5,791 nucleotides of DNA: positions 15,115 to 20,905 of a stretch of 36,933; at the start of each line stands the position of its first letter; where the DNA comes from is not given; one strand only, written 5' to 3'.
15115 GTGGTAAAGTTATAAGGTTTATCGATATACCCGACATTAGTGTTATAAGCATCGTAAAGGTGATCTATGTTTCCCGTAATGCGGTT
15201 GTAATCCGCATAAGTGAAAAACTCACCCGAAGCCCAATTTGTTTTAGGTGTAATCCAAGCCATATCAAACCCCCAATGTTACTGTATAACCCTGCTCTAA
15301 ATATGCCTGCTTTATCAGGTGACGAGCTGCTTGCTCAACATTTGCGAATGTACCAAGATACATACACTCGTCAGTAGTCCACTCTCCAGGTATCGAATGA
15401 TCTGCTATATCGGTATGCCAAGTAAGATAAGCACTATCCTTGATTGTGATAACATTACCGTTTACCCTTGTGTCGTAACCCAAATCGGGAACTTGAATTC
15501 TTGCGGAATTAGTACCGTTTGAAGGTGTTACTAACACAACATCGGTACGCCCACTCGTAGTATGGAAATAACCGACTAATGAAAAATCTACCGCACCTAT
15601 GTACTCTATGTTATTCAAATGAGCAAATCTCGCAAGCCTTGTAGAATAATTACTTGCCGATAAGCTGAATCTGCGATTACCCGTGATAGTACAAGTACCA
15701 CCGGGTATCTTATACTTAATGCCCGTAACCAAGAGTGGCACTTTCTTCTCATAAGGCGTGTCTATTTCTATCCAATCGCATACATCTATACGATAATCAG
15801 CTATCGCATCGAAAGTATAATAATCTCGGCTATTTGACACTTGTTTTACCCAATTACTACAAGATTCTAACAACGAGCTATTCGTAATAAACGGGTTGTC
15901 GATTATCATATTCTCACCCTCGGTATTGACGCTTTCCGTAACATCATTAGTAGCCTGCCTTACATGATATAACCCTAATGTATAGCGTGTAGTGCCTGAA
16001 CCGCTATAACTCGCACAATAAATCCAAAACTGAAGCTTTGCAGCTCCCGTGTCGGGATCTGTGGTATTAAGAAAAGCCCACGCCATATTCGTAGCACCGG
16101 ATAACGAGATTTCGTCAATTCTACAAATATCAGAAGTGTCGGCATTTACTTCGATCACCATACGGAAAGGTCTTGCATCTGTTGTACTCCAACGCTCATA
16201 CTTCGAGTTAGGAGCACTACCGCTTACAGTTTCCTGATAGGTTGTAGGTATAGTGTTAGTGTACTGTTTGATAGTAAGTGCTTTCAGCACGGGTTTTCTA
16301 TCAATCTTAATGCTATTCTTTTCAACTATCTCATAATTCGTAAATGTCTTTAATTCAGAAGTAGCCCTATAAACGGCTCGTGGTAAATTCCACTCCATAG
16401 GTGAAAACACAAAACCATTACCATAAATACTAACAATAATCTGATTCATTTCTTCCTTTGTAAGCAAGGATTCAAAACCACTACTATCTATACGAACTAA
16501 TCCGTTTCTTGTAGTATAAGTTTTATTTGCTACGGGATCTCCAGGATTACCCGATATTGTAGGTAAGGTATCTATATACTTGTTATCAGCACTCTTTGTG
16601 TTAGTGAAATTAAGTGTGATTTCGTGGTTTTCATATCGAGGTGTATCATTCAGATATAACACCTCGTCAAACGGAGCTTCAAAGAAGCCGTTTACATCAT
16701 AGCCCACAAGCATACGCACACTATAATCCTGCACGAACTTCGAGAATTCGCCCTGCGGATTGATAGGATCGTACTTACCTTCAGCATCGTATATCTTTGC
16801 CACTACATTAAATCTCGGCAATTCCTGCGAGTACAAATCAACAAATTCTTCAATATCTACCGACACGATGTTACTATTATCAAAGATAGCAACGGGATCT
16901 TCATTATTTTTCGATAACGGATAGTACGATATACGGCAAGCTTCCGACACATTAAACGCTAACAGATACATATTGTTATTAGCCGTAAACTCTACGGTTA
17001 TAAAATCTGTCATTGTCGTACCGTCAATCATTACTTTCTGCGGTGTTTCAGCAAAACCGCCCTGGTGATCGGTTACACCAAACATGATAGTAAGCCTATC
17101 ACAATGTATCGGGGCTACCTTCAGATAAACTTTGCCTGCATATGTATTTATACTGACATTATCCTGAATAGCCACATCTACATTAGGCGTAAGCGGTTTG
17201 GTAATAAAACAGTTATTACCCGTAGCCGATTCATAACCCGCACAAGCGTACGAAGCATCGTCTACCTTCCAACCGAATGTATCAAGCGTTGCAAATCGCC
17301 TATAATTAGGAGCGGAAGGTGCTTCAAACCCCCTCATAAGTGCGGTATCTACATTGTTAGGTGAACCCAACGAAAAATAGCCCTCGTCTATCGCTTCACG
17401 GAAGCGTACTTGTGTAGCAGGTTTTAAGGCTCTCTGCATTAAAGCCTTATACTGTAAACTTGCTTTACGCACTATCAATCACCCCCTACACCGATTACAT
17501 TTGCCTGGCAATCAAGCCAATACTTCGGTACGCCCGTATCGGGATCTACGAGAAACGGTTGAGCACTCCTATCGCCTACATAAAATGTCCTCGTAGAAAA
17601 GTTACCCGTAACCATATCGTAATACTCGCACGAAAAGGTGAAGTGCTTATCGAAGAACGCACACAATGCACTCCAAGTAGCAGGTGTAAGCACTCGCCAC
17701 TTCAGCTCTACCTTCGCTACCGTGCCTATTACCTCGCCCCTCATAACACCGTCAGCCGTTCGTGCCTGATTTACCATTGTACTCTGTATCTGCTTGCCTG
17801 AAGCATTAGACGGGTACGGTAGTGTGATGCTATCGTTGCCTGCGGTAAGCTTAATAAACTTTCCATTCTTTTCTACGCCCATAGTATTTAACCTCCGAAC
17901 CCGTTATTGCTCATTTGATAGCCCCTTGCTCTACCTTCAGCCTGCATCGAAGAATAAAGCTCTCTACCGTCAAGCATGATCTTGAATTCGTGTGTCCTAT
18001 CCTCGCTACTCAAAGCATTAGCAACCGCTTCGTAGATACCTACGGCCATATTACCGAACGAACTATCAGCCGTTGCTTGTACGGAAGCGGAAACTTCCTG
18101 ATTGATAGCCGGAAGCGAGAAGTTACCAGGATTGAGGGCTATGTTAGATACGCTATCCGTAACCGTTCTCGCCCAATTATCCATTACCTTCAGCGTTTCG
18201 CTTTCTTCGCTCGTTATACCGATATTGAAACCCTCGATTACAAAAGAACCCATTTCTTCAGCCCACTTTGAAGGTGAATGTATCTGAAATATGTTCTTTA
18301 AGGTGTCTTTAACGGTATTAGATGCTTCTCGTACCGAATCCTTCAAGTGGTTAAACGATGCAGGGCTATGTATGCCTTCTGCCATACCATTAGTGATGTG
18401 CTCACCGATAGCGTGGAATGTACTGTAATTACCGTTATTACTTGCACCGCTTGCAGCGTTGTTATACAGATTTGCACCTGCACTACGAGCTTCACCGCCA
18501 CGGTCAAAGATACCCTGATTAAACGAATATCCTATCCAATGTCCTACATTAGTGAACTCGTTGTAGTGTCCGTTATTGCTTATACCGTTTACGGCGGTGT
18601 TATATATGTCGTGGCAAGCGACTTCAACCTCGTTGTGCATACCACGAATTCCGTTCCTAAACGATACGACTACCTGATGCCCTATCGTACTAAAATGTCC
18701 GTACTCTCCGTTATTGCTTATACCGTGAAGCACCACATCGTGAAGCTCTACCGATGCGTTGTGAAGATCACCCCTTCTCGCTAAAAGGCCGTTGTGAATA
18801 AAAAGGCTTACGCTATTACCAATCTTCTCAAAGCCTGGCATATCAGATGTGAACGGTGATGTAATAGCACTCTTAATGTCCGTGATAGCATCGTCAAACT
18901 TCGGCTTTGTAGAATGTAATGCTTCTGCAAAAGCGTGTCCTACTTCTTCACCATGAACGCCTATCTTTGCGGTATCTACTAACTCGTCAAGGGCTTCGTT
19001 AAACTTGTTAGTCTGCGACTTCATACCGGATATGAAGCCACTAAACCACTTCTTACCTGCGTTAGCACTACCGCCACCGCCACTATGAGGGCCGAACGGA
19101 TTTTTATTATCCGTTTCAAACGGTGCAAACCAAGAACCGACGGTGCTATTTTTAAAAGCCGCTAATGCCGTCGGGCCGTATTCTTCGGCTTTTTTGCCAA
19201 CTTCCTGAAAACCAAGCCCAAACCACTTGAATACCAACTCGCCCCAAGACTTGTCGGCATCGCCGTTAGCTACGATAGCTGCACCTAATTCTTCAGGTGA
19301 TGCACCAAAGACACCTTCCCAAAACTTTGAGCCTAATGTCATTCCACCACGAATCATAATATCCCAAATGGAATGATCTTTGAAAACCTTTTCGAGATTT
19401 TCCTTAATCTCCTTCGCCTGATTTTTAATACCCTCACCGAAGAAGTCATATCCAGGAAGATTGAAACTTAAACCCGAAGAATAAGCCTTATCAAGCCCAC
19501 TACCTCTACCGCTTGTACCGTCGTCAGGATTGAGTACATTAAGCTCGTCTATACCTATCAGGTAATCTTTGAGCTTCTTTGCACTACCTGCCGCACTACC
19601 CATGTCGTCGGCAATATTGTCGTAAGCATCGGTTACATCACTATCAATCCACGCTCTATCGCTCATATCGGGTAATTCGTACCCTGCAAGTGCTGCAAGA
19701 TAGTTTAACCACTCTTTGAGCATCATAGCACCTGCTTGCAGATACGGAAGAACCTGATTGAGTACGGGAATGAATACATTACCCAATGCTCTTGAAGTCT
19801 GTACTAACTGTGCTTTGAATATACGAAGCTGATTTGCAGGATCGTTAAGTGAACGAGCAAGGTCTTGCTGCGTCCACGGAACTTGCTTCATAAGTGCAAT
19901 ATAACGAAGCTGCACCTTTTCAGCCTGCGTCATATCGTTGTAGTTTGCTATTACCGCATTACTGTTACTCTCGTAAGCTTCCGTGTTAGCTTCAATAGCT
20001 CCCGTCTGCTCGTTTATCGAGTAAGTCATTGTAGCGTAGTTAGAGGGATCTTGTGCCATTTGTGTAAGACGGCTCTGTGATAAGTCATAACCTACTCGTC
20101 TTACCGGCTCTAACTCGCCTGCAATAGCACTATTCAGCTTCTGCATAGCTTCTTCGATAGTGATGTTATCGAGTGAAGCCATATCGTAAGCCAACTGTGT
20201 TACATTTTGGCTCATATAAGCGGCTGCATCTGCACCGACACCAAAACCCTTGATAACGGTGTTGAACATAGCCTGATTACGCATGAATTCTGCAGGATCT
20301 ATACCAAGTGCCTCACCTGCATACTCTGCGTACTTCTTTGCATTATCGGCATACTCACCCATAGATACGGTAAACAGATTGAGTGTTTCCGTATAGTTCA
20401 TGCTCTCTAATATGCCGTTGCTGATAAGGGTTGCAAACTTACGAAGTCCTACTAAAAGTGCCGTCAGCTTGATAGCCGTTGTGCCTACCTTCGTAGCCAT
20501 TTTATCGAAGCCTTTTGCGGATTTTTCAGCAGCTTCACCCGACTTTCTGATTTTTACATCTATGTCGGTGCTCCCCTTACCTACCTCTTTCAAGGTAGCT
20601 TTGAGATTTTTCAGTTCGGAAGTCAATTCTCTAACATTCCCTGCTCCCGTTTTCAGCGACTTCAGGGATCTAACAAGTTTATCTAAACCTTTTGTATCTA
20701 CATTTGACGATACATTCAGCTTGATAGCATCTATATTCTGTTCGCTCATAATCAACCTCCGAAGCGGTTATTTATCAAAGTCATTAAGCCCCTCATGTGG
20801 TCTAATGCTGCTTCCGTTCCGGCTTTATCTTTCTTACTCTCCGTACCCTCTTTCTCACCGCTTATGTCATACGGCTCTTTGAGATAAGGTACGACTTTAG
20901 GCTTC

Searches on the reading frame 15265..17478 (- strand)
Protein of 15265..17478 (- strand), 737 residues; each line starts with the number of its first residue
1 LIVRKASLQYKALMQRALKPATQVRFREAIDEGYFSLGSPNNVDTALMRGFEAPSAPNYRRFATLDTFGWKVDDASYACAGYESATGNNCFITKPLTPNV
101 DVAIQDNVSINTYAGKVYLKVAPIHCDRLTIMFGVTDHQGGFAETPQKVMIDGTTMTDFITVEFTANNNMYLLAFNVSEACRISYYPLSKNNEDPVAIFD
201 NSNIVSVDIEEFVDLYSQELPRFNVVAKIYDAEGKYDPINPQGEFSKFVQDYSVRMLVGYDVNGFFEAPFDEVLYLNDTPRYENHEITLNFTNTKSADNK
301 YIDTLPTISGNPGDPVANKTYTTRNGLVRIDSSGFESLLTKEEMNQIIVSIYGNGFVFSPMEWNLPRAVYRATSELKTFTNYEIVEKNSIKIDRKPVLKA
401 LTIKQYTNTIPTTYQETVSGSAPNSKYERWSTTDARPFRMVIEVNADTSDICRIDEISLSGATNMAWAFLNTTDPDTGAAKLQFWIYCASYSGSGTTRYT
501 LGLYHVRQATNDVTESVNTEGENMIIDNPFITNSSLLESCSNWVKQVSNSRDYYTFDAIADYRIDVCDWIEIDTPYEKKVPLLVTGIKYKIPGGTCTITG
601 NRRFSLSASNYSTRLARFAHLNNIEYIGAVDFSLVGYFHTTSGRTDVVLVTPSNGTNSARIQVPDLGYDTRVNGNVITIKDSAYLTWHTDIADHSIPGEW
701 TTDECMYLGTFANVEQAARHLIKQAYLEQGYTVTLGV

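Call 39: search_protein_families(library=phrogs, proteins=[window:15265-17478:-], max_evalue=0.00001)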
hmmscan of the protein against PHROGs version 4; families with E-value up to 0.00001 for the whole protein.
window:15265-17478:- (737 aa): 1 family
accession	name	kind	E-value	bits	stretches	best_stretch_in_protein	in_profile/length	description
phrog_13879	-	unknown function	8.7e-11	41.7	1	148-294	148-295/571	-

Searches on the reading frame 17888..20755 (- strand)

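Call 39: search_protein_families(library=phrogs, proteins=[window:17888-20755:-], max_evalue=0.00001)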
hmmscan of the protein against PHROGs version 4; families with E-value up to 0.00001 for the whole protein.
window:17888-20755:- (955 aa): 9 families
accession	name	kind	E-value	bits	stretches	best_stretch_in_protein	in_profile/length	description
phrog_28918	-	unknown function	7.6e-32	111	1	124-415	43-327/1445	-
phrog_1535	-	tail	2.2e-31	109.9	1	41-468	129-537/1152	tail length tape measure protein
phrog_1686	-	tail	7.1e-21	74.8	1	572-909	894-1180/1224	tail length tape measure protein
phrog_4372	-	tail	4.1e-19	68.6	1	575-875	1149-1370/1681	tail length tape measure protein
phrog_305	-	tail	5.8e-18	65.9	1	41-640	338-761/1001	tail length tape measure protein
phrog_5493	-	tail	7.5e-17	61.9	1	608-901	806-1063/1102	tail length tape measure protein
phrog_1204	-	tail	1.2e-12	47.6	1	704-938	1230-1458/1483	tail protein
phrog_31409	-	tail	1.5e-12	48.3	1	247-397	186-328/365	tail length tape measure protein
phrog_25849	-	unknown function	4.5e-06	26.5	1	766-871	264-367/544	-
